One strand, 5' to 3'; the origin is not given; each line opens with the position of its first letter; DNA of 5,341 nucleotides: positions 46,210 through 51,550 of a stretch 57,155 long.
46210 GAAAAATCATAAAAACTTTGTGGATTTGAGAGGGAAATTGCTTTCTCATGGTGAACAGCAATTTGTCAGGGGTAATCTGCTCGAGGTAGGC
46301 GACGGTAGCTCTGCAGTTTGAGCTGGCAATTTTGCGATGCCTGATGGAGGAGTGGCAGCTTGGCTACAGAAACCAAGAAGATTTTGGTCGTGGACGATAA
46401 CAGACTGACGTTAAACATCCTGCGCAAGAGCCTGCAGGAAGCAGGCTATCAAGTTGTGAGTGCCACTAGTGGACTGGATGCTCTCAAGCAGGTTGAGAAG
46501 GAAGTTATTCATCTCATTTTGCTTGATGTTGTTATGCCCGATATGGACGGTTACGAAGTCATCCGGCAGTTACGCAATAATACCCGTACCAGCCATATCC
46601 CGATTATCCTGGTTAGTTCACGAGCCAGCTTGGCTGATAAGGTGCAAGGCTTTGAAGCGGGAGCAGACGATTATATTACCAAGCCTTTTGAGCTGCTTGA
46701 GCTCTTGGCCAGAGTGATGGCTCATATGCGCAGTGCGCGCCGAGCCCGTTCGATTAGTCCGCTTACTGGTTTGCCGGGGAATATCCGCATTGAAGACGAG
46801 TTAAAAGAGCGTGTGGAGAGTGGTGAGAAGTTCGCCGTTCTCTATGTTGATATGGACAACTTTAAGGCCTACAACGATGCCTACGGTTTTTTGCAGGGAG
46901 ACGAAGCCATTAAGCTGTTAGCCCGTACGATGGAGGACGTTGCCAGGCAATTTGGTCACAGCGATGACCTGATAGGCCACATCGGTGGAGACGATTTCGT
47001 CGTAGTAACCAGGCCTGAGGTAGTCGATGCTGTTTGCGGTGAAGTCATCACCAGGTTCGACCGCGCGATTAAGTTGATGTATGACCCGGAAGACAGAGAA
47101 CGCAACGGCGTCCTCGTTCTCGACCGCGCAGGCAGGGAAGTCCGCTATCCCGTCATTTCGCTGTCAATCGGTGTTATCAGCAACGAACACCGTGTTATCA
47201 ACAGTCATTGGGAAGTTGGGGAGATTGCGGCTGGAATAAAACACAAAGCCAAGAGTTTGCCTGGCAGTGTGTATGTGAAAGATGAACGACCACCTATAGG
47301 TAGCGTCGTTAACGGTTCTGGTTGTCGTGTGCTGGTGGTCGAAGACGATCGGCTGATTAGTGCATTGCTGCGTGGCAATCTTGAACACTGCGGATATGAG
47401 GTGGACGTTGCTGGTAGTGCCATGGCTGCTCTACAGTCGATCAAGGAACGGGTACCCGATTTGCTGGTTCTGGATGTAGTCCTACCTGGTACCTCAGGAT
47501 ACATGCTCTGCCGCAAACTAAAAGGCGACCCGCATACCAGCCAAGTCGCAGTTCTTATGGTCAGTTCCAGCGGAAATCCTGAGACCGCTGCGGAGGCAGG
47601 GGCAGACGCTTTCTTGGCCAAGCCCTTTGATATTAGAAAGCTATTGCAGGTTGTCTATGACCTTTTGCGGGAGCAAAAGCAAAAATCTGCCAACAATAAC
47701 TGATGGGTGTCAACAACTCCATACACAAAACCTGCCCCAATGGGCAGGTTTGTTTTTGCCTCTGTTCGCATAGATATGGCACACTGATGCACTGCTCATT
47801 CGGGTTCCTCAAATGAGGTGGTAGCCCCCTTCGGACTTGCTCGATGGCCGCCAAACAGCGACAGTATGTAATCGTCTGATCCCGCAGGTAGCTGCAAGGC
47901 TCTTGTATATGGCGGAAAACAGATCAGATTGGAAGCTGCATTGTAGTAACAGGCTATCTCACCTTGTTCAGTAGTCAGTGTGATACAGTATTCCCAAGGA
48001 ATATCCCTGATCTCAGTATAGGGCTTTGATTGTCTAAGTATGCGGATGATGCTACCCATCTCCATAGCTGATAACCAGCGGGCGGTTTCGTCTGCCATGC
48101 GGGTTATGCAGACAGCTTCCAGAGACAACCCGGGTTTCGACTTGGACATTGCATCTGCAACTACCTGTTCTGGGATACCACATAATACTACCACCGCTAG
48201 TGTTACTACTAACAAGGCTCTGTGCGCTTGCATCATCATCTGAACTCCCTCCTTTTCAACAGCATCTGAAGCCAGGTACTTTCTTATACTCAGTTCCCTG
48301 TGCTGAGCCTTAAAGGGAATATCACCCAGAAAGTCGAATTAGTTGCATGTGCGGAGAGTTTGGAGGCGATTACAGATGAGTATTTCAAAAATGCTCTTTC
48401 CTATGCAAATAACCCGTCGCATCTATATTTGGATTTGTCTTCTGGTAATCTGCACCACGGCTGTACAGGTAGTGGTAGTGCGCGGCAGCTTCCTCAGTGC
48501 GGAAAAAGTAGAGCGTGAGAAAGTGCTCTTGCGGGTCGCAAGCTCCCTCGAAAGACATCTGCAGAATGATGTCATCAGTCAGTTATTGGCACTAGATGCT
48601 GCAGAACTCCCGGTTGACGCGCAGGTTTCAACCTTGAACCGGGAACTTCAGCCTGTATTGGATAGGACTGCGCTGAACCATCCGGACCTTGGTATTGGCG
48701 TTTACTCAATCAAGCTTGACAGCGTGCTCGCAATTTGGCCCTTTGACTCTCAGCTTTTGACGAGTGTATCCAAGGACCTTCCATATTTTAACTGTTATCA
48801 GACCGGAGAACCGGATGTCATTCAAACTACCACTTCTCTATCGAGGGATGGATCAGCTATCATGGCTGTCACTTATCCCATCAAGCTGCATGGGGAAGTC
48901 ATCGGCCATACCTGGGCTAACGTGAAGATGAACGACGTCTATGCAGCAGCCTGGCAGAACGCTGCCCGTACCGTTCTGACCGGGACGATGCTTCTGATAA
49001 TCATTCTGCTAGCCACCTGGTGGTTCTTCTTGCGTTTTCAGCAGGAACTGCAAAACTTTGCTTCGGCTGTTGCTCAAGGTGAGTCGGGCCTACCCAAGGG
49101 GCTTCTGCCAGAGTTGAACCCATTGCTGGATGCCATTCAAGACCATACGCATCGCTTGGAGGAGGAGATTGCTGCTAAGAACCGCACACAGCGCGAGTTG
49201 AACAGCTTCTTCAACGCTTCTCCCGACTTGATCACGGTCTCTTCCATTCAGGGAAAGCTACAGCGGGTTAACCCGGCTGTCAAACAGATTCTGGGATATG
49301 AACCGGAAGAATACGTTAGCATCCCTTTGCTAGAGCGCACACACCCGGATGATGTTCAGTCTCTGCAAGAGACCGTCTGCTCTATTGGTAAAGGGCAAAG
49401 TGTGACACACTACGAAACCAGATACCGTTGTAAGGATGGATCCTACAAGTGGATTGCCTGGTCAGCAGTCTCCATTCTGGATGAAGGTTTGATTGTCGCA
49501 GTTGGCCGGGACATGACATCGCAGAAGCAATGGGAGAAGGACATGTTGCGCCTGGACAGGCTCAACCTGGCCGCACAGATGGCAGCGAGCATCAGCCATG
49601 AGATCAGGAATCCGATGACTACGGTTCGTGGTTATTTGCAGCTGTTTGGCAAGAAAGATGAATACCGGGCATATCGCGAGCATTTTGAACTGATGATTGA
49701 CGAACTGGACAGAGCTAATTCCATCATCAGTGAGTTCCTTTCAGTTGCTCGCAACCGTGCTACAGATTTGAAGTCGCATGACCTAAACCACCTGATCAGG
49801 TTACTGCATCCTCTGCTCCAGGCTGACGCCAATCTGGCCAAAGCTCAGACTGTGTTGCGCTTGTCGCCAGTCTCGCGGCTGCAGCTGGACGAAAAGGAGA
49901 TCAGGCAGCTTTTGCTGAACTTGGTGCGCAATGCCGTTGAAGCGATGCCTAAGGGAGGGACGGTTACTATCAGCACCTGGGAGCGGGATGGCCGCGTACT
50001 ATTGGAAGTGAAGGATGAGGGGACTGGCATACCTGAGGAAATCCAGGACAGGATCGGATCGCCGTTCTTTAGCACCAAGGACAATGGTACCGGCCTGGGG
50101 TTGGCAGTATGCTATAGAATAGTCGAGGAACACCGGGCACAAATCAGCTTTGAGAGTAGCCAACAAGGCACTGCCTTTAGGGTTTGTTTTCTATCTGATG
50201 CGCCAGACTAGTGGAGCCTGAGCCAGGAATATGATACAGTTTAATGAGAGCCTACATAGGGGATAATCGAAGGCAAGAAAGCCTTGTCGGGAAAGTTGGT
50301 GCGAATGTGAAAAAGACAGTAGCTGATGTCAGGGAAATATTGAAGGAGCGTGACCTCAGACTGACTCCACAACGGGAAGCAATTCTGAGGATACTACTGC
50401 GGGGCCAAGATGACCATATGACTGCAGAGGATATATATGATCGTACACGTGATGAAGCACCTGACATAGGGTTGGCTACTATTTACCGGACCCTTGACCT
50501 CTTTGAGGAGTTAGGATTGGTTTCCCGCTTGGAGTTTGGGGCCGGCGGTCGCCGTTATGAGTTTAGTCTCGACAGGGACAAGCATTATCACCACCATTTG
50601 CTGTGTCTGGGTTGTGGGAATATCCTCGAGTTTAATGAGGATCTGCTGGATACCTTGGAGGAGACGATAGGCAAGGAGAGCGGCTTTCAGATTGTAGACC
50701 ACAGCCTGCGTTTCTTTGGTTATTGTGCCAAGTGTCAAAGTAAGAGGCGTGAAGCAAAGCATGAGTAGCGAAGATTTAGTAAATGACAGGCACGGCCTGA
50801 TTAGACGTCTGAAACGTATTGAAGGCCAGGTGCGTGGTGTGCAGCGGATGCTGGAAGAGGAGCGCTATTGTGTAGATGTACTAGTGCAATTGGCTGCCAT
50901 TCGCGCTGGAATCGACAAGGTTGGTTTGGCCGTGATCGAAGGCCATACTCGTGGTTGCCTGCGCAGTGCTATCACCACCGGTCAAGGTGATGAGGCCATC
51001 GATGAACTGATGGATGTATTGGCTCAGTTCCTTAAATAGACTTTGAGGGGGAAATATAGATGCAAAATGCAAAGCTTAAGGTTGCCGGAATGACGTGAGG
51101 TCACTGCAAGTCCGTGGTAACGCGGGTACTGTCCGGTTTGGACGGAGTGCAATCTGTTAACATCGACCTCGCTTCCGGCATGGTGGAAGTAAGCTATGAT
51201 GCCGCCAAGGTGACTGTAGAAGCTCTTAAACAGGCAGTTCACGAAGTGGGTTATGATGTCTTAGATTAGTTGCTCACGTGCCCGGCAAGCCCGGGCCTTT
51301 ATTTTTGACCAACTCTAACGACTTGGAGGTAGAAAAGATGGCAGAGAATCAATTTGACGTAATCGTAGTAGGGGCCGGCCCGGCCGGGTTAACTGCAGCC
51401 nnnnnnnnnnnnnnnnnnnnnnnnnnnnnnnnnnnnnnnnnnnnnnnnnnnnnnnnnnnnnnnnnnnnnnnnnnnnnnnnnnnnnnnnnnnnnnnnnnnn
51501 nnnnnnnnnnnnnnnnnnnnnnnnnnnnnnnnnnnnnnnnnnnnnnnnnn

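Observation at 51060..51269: Unannotated CopZ-like gene with TGA in place of the first metal-binding cysteine: candidate selenocysteine copper chaperone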

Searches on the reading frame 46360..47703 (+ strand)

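Call 46: search_protein_families(library=pfam, proteins=[window:46360-47703:+], max_evalue=0.00001)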
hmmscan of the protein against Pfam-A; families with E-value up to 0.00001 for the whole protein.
window:46360-47703:+ (447 aa): 3 families
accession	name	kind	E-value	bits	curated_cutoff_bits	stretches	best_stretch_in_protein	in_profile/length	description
PF00072.30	Response_reg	-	1.4e-56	189.9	30.2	2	8-119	1-110/111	Response regulator receiver domain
PF00990.26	GGDEF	-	7.6e-18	65.2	23.8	1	134-243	5-113/161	Diguanylate cyclase, GGDEF domain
PF23198.2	PDE8A_N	-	9.2e-07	29.3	29.6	0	5-90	10-96/147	PDE8A-like, N-terminal domain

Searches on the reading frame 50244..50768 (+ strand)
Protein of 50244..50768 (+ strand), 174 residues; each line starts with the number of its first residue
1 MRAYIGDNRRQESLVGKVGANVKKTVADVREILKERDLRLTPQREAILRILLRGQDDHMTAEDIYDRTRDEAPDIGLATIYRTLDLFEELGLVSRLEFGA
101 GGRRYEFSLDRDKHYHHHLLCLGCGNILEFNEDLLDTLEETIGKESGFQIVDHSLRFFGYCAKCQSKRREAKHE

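Call 6: search_protein_families(library=pfam, proteins=[window:50244-50768:+])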
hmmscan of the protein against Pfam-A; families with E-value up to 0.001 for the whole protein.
window:50244-50768:+ (174 aa): 1 family
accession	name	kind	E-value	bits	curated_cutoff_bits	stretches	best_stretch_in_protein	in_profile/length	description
PF01475.25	FUR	-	7.6e-37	126.6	23.1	1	36-157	2-120/121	Ferric uptake regulator family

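Call 76: search_protein_families(library=ncbifam, proteins=[window:50310-50768:+], max_evalue=1e-20)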
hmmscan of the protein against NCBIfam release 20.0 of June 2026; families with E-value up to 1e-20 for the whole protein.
window:50310-50768:+ (152 aa): 4 families
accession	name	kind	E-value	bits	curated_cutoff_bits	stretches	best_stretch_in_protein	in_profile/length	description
NF051892.1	TransRegFurBacil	equivalog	1.4e-49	168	220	1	4-147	5-148/149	ferric iron uptake transcriptional regulator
NF006999.0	PRK09462.1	equivalog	4e-32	110.8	146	1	6-151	3-145/148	ferric iron uptake transcriptional regulator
NF052545.1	TransRegPerRClab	equivalog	4.8e-30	104.3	180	1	6-145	3-137/138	transcriptional regulator PerR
NF051891.1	TransRegFurHelico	equivalog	1.6e-26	93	200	1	7-144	14-147/148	ferric iron uptake transcriptional regulator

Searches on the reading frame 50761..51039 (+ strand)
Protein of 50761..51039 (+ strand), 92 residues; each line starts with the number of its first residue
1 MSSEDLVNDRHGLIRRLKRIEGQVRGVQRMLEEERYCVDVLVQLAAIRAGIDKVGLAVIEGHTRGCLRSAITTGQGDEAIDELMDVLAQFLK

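Call 6: search_protein_families(library=pfam, proteins=[window:50761-51039:+])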
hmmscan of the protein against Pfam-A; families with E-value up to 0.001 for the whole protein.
window:50761-51039:+ (92 aa): 1 family
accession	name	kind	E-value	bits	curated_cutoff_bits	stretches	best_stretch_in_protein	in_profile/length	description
PF02583.22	Trns_repr_metal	-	1.7e-29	102.5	22.8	1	11-88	3-77/78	Metal-sensitive transcriptional repressor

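Call 10: search_protein_families(library=ncbifam, proteins=[window:50761-51039:+])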
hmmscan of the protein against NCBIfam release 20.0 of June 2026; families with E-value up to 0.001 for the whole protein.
window:50761-51039:+ (92 aa): 3 families
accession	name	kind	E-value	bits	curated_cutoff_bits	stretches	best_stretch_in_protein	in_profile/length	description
NF052430.1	repress_RicR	exception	4.6e-20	72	175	1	10-85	8-82/93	copper-sensing transcriptional repressor RicR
NF011613.0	PRK15039.1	equivalog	4.7e-12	46.4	138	1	7-92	5-90/90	Ni(II)/Co(II)-binding transcriptional repressor RcnR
NF008464.0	PRK11352.1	equivalog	3.2e-11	43.5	133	1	11-92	9-91/91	formaldehyde-responsive transcriptional repressor FrmR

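Call 19: find_encoding_contigs(protein=window:50761-51039:+, flank=3000, max_places=6)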
Protein window:50761-51039:+ (92 aa): no gene with exactly this product is on record in the collection.

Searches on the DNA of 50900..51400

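Call 9: search_rna_families(source=window, start=50900, end=51400, threshold=evalue, max_evalue=10)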
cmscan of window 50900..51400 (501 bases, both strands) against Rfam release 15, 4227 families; matches with E-value up to 10: 2.
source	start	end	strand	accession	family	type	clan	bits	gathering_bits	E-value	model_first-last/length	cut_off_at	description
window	50986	51010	+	RF00095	snoPyro_CD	Gene; snRNA; snoRNA; CD-box;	CL00132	18.3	45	0.27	31-55/58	no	Pyrococcus C/D box small nucleolar RNA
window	50983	51045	+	RF00323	snoR79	Gene; snRNA; snoRNA; CD-box;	-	15.4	80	3.5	1-65/65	no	Small nucleolar RNA R79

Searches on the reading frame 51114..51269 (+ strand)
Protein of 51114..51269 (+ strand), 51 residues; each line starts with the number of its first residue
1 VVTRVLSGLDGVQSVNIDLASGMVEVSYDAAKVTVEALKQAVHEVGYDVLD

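Call 20: find_encoding_contigs(protein=window:51114-51269:+, flank=3000, max_places=6)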
Protein window:51114-51269:+ (51 aa): no gene with exactly this product is on record in the collection.
